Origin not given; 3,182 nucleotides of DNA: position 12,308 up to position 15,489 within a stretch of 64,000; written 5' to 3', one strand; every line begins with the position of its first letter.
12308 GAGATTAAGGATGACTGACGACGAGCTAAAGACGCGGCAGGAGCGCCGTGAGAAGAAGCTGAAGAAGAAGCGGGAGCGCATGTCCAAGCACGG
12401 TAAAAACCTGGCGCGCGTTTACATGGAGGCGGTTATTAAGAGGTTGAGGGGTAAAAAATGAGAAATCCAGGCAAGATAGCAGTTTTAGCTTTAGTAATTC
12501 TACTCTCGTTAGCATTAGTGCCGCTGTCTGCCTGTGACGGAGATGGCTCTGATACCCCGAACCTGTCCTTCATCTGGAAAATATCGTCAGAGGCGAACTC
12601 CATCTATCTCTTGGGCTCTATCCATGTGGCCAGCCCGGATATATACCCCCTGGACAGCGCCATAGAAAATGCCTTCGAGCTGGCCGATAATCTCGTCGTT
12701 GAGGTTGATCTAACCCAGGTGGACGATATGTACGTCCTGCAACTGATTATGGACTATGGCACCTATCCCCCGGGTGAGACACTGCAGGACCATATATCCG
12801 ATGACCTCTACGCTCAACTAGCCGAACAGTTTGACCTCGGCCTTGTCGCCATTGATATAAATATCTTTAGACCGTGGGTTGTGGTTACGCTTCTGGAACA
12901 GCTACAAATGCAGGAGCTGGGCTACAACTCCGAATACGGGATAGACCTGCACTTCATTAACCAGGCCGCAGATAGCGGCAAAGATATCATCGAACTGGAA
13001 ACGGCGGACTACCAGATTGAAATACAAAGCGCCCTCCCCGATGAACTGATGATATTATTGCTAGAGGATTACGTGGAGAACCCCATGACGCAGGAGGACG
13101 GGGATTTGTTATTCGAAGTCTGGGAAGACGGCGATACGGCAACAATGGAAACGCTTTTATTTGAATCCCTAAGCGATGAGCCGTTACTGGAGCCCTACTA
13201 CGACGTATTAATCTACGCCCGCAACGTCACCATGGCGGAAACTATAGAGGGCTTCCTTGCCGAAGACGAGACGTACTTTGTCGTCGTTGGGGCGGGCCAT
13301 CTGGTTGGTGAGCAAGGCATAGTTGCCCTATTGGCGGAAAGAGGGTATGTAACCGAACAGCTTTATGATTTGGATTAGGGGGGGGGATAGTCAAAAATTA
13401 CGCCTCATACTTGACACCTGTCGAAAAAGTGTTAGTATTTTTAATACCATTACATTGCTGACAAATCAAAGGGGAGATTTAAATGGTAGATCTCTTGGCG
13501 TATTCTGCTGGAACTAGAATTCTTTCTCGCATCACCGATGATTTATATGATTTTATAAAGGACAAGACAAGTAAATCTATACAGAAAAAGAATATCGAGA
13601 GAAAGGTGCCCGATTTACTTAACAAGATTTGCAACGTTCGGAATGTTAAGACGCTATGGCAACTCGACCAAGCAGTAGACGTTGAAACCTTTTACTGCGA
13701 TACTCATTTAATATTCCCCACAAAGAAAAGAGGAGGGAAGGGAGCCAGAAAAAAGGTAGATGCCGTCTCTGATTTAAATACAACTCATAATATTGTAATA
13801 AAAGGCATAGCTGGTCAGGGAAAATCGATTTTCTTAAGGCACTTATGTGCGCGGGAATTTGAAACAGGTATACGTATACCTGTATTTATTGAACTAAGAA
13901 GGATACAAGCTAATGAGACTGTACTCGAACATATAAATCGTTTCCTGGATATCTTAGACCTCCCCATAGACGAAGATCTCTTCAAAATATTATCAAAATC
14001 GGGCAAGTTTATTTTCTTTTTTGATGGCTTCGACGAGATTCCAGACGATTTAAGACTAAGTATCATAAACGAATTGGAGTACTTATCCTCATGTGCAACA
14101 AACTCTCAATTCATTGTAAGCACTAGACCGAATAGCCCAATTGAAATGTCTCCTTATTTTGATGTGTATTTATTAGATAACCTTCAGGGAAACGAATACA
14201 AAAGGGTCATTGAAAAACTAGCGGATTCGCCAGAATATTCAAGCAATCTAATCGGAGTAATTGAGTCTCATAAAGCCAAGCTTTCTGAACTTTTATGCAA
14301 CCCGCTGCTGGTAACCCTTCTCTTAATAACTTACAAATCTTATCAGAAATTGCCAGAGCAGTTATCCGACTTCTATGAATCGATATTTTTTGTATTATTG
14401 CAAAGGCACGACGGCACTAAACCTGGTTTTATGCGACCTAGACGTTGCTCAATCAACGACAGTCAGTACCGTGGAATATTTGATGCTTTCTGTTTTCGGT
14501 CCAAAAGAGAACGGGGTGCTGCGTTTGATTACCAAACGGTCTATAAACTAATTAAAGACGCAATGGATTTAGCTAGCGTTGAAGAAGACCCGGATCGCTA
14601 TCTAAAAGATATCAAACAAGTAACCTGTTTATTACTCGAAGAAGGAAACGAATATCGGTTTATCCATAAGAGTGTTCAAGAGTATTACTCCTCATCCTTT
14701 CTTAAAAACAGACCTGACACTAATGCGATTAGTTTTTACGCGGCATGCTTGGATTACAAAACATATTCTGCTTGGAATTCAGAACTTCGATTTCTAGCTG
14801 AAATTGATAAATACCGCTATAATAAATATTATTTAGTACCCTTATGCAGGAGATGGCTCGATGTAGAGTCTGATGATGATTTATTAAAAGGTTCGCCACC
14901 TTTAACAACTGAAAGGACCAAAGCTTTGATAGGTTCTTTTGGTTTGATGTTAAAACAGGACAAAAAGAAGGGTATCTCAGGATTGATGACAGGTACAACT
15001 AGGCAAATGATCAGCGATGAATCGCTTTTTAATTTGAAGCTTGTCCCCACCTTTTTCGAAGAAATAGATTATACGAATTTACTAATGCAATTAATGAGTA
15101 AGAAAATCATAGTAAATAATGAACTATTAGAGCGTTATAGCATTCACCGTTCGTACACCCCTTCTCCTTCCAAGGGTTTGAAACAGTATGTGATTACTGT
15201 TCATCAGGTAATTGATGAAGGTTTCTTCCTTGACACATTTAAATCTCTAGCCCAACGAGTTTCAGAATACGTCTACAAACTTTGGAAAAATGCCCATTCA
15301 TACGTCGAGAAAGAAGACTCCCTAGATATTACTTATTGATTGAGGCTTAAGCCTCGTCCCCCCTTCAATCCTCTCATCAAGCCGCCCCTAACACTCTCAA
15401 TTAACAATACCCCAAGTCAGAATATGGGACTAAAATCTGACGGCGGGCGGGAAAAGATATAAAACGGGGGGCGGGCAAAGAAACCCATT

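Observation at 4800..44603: Dispersed intergenic element: hairpin immediately followed by a conserved G-quadruplex motif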

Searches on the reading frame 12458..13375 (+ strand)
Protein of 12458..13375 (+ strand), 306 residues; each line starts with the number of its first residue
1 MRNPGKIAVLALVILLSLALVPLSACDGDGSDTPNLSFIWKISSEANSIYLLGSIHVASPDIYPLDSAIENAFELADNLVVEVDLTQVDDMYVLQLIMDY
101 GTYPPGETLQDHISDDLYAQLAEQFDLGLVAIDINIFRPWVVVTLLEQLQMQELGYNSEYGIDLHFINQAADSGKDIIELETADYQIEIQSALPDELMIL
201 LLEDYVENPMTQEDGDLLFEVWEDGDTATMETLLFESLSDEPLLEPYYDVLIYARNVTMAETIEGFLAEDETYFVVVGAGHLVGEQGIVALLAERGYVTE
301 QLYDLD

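Call 67: search_protein_families(library=pfam, proteins=[window:12458-13375:+], max_evalue=0.00001)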
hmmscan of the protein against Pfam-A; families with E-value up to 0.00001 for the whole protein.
window:12458-13375:+ (306 aa): 1 family
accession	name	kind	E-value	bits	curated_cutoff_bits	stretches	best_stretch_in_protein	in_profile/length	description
PF01963.22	TraB_PrgY_gumN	-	2.9e-66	224.5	26.8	1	38-300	1-262/263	TraB/PrgY/gumN family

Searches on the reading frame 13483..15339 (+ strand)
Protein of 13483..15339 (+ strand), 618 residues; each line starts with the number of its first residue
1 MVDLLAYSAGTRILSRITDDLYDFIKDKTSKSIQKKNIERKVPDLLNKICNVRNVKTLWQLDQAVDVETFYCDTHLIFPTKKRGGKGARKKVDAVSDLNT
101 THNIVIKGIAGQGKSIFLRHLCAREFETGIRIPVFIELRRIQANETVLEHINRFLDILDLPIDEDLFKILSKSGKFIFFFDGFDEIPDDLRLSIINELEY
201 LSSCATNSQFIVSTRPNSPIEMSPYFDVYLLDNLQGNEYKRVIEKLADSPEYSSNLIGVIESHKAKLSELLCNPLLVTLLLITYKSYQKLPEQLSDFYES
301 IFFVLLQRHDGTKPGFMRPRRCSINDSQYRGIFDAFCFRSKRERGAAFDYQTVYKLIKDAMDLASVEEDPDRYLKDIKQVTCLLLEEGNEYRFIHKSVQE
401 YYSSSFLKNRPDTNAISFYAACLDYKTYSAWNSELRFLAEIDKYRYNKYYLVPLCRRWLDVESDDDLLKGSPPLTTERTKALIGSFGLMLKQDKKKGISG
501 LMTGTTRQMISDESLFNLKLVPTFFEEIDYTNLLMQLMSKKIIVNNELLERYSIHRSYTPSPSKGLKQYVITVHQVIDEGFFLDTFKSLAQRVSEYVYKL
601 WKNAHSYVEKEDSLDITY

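Call 44: search_protein_families(library=pfam, proteins=[window:13483-15339:+], max_evalue=0.01)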
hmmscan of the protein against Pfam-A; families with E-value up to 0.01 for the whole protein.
window:13483-15339:+ (618 aa): 3 families
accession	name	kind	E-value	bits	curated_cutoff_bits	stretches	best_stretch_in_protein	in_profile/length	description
PF05729.18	NACHT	-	7.2e-08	32.9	26.7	1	104-225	3-139/167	NACHT domain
PF20720.3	nSTAND3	-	0.00045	20.4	27.2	1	93-181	9-72/155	Novel STAND NTPase 3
PF24883.2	NPHP3_N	-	0.0085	16.7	24.8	0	99-123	20-44/164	Nephrocystin 3, N-terminal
